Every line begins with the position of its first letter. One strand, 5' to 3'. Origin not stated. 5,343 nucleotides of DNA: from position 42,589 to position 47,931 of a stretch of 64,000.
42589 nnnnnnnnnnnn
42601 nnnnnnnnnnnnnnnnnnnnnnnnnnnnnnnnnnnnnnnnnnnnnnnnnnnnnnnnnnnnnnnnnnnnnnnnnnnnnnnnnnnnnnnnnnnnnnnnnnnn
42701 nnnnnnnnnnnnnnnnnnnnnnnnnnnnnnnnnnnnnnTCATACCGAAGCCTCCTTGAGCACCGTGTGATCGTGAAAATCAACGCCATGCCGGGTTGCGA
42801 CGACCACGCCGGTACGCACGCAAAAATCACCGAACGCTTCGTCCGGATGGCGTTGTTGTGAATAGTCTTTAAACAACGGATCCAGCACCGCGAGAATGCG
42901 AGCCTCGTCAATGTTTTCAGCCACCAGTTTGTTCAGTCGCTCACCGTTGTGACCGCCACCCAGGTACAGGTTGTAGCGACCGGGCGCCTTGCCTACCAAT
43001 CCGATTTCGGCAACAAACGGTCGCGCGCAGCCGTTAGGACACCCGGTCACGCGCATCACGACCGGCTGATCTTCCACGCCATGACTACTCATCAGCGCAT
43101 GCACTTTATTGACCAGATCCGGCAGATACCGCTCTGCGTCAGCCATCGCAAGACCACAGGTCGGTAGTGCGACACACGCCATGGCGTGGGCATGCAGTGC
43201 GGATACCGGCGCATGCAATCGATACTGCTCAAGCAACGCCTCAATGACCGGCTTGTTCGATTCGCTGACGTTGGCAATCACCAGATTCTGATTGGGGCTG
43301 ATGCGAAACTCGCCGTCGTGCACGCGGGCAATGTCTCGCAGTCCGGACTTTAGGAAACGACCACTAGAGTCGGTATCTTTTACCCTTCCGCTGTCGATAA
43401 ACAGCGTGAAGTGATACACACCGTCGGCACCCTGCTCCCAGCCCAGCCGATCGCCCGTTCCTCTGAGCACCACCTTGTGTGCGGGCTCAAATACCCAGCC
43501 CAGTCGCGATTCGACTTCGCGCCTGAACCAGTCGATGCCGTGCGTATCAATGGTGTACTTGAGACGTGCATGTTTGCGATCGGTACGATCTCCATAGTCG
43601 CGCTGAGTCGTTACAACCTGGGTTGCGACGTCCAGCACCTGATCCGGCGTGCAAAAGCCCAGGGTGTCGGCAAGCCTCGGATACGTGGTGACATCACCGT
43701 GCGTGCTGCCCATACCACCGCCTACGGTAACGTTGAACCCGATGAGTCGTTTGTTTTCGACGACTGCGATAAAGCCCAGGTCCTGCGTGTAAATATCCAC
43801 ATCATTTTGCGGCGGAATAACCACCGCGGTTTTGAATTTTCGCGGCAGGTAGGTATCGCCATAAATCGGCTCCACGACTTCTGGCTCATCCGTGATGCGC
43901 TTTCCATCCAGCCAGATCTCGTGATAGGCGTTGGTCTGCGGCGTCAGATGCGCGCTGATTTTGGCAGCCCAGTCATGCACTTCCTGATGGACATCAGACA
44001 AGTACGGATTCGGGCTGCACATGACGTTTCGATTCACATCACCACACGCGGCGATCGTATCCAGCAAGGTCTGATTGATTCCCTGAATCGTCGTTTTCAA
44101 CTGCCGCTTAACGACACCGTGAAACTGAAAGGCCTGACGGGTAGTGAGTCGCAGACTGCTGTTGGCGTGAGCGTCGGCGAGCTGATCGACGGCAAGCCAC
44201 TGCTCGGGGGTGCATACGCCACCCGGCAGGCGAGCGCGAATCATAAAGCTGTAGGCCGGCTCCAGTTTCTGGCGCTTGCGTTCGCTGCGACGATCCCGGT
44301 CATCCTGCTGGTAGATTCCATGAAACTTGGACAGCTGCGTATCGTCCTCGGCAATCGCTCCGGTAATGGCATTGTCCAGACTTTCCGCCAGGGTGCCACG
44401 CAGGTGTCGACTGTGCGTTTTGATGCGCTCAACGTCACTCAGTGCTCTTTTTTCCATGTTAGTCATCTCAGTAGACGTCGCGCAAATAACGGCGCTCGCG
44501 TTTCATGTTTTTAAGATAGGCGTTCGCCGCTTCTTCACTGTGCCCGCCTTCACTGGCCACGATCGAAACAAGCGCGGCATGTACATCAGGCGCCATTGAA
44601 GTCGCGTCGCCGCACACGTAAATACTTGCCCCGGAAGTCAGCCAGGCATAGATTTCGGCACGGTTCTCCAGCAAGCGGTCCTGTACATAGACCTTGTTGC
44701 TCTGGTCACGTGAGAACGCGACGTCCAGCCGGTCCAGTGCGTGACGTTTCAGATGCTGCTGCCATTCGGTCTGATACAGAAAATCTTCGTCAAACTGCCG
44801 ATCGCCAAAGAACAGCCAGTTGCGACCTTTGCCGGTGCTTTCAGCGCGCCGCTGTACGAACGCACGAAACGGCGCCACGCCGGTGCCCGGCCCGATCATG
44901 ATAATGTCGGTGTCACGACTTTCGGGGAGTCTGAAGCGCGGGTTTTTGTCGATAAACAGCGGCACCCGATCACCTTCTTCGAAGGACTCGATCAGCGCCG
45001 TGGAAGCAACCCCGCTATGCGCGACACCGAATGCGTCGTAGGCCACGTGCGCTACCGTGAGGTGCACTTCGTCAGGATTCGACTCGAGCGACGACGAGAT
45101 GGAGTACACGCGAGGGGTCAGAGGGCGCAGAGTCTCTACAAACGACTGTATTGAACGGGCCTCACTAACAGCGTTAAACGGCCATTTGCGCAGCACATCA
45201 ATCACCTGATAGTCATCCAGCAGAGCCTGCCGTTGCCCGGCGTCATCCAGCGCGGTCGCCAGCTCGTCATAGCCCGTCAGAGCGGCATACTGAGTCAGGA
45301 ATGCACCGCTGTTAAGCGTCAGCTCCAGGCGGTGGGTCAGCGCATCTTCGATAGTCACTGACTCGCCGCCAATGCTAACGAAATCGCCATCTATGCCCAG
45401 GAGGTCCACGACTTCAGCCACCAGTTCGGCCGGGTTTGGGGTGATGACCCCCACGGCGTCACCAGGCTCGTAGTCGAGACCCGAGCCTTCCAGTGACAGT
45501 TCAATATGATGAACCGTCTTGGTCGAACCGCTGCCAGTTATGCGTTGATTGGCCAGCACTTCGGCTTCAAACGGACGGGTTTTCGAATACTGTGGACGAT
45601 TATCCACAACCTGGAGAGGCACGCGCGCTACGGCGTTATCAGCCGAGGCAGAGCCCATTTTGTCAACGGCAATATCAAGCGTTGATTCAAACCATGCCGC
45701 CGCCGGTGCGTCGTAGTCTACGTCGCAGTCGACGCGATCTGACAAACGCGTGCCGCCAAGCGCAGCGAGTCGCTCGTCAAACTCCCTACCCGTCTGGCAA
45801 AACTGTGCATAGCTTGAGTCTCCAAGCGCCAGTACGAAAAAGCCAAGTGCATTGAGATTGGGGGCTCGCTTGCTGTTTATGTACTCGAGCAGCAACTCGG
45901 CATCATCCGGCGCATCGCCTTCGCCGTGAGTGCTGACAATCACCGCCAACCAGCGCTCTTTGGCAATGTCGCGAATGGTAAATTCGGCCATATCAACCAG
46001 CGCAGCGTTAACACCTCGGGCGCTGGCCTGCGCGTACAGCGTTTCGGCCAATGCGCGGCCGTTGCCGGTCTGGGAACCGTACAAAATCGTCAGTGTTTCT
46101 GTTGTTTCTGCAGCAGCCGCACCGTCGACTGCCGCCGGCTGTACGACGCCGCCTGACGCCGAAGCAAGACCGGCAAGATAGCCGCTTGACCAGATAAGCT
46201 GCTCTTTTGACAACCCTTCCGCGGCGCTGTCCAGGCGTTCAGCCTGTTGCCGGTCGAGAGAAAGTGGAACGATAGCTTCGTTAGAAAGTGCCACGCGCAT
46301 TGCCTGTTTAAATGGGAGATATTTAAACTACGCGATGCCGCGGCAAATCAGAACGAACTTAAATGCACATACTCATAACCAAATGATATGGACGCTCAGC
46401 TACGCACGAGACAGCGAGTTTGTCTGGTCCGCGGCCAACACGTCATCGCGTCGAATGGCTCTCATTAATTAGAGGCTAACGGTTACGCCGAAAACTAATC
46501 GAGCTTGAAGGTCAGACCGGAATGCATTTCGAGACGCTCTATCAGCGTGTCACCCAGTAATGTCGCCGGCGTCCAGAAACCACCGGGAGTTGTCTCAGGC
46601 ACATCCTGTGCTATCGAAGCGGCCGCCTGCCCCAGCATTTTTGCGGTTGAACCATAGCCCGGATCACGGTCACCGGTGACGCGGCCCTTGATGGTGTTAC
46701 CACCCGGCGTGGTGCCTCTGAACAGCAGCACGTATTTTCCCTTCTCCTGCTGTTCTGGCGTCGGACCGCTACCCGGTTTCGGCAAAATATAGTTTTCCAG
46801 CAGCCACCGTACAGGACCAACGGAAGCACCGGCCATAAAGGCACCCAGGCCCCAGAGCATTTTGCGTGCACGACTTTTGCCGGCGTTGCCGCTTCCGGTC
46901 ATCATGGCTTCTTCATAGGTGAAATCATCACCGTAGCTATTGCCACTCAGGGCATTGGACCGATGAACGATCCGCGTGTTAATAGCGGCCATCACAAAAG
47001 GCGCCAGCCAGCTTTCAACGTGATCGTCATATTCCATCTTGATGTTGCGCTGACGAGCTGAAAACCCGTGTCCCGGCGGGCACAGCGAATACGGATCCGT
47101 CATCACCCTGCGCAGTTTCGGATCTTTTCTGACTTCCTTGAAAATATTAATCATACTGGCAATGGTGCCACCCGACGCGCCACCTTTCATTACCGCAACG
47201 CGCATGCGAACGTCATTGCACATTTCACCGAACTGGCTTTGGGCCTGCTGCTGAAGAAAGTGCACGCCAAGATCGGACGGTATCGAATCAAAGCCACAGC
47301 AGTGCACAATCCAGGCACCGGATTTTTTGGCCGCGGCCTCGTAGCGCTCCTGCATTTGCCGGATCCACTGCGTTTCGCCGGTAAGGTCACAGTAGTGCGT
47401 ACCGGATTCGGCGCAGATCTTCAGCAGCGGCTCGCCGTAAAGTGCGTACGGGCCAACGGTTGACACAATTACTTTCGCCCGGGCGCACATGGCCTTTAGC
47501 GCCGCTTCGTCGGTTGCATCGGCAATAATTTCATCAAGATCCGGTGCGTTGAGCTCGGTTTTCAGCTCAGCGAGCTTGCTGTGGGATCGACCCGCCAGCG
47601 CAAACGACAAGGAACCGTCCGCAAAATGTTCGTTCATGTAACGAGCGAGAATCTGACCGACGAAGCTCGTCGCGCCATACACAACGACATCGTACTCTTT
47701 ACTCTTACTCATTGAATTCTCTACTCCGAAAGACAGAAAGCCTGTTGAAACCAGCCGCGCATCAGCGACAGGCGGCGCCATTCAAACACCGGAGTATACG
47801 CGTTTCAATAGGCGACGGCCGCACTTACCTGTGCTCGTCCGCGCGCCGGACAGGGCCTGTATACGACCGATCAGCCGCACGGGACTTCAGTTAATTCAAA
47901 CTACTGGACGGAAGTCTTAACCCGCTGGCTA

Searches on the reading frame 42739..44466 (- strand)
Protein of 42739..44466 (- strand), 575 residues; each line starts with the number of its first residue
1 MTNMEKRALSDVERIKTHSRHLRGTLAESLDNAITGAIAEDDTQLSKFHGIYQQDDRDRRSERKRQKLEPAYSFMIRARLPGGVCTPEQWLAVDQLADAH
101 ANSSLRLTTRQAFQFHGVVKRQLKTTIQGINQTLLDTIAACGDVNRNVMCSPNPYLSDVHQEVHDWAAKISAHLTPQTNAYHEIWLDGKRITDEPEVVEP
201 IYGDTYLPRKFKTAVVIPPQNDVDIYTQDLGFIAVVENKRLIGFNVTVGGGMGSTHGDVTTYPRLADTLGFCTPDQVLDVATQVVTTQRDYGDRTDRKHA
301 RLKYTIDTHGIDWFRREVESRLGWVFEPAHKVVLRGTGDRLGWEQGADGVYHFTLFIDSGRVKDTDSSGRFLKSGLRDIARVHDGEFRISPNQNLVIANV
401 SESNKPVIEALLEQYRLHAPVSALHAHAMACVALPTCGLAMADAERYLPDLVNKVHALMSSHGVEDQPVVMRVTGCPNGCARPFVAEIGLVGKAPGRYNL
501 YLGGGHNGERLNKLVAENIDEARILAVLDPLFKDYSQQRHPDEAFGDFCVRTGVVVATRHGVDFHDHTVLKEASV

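Call 63: search_protein_families(library=pfam, proteins=[window:42739-44466:-], max_evalue=0.00001)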
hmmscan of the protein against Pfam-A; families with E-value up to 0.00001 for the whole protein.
window:42739-44466:- (575 aa): 2 families
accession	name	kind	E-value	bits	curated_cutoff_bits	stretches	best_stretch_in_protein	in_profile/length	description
PF01077.27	NIR_SIR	-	1.8e-50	170.9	27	1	167-324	3-156/158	Nitrite and sulphite reductase 4Fe-4S domain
PF03460.22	NIR_SIR_ferr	-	8.1e-30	102.8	24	2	72-128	7-64/69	Nitrite/Sulfite reductase ferredoxin-like half domain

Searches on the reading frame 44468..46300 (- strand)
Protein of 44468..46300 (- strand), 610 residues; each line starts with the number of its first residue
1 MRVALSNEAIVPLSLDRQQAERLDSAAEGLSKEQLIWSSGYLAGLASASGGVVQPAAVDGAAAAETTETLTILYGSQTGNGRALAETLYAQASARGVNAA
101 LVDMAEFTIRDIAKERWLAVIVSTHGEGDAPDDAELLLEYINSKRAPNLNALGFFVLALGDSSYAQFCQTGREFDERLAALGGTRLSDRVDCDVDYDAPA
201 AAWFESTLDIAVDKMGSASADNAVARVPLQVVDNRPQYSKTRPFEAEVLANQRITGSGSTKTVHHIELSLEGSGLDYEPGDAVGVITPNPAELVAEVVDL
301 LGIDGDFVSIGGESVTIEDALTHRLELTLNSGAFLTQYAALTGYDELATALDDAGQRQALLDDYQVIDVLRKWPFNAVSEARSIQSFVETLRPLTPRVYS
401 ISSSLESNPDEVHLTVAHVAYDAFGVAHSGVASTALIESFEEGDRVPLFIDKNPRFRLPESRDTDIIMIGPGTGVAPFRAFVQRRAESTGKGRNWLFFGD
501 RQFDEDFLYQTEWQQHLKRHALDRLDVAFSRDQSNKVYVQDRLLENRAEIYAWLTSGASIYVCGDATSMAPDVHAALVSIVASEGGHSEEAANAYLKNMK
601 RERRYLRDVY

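Call 63: search_protein_families(library=pfam, proteins=[window:44468-46300:-], max_evalue=0.00001)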
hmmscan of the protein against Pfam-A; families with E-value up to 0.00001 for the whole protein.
window:44468-46300:- (610 aa): 3 families
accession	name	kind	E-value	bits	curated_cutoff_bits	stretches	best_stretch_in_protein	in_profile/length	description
PF00258.30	Flavodoxin_1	-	6.3e-30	104.6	25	1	72-196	1-131/143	Flavodoxin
PF00667.26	FAD_binding_1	-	2.4e-28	99.7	32.3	1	238-434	3-221/222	FAD binding domain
PF00175.26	NAD_binding_1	-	2.5e-17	64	22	1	468-574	1-108/109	Oxidoreductase NAD-binding domain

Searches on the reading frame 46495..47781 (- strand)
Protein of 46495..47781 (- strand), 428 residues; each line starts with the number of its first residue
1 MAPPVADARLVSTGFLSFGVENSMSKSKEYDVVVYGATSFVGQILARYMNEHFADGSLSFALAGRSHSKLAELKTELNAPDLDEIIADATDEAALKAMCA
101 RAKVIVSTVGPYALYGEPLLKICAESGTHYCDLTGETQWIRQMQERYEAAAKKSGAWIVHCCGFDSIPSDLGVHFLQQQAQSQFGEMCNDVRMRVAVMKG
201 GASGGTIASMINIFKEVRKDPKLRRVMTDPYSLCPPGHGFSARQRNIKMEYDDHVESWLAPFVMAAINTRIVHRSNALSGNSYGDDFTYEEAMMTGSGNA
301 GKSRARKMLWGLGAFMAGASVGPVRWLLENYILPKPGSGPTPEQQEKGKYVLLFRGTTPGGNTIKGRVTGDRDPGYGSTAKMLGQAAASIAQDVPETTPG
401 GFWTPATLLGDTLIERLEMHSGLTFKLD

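Call 63: search_protein_families(library=pfam, proteins=[window:46495-47781:-], max_evalue=0.00001)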
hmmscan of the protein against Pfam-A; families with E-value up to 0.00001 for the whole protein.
window:46495-47781:- (428 aa): 1 family
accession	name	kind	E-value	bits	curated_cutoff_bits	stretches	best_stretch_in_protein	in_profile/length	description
PF03435.24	Sacchrp_dh_NADP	-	2.2e-15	57.6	25.1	1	32-159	1-129/129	Saccharopine dehydrogenase NADP binding domain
